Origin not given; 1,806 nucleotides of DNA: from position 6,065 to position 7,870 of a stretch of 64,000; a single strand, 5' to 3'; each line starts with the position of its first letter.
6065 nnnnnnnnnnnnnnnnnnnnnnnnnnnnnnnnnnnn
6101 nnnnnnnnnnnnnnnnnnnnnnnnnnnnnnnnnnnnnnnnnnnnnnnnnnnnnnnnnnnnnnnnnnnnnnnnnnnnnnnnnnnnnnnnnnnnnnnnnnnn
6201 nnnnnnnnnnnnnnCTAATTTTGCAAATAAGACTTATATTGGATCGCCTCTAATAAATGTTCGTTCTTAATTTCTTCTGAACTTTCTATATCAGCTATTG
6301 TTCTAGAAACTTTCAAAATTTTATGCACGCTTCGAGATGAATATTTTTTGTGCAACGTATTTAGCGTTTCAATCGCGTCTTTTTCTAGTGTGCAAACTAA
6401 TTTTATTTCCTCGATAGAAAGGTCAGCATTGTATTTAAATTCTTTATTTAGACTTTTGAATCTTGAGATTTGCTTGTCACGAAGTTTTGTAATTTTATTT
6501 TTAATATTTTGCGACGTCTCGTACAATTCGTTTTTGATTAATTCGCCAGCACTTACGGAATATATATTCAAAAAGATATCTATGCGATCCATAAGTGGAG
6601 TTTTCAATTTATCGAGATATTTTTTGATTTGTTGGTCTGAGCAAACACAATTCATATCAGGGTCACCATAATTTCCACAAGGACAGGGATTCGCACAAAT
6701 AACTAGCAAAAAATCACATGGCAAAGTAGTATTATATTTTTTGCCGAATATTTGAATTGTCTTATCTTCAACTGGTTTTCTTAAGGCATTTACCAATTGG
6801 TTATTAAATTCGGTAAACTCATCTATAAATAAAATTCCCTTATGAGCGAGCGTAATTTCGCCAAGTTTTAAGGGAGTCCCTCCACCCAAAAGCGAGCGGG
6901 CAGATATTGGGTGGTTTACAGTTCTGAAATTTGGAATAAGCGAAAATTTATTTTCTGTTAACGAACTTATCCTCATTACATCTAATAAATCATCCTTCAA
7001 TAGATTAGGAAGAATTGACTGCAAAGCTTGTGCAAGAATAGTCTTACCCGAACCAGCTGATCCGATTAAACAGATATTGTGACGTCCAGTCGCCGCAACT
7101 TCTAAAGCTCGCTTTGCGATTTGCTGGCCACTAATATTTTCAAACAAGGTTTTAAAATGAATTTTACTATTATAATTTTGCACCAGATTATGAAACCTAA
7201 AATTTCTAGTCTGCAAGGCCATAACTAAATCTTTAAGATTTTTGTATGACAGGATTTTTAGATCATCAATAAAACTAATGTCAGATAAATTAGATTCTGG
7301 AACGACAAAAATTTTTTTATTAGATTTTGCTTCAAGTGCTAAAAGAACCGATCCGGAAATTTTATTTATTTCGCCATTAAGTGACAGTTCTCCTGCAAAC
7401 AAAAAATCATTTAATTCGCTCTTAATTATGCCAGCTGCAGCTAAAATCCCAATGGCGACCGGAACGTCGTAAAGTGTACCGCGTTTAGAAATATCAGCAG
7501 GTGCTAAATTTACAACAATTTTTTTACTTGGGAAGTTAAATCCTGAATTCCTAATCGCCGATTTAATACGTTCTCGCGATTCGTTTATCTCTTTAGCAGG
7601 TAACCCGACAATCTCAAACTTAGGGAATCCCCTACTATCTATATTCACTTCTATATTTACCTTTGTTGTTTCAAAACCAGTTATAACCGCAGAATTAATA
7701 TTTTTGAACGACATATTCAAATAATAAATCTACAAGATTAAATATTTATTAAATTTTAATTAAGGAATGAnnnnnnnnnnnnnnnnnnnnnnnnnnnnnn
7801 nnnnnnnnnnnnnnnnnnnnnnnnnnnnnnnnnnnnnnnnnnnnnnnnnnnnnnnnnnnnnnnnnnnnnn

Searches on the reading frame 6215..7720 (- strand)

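Call 7: search_protein_families(library=pfam, proteins=[window:6215-7720:-], max_evalue=0.01)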
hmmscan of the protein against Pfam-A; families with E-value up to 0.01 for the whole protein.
window:6215-7720:- (501 aa): 13 families
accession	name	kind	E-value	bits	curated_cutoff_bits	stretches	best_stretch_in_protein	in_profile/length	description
PF01078.27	Mg_chelatase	-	4.7e-68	229.1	20.3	1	193-392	2-205/207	Magnesium chelatase, subunit ChlI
PF13541.12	ChlI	-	2.7e-40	137.5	27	1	23-144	1-121/121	Subunit ChlI of Mg-chelatase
PF13335.12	Mg_chelatase_C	-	3.7e-20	72.8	26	1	401-496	2-94/94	Magnesium chelatase, subunit ChlI C-terminal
PF00493.29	MCM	-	2.4e-09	37.1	23.3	1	282-386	110-204/224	MCM P-loop domain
PF07728.20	AAA_5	-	2.3e-07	31.3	22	1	215-347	1-125/139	AAA domain (dynein-related subfamily)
PF00158.32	Sigma54_activat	-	4.8e-07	30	20.2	1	284-339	84-137/168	Sigma-54 interaction domain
PF13401.12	AAA_22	-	0.0012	19.6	27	1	212-324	4-118/130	AAA domain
PF13245.12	AAA_19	-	0.0017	18.9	25.1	0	209-320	7-117/134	AAA domain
PF13191.12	AAA_16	-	0.0023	18.9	32.6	1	203-235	13-46/167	AAA ATPase domain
PF14532.12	Sigma54_activ_2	-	0.0057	17.3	25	0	203-235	11-43/138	Sigma-54 interaction domain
PF05729.18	NACHT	-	0.0067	16.7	26.7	0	216-236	3-23/167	NACHT domain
PF00004.35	AAA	-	0.0091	16.9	21.2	0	216-317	1-92/131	ATPase family associated with various cellular activities (AAA)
PF13604.12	AAA_30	-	0.0096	16.1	27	0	205-321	9-116/191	AAA domain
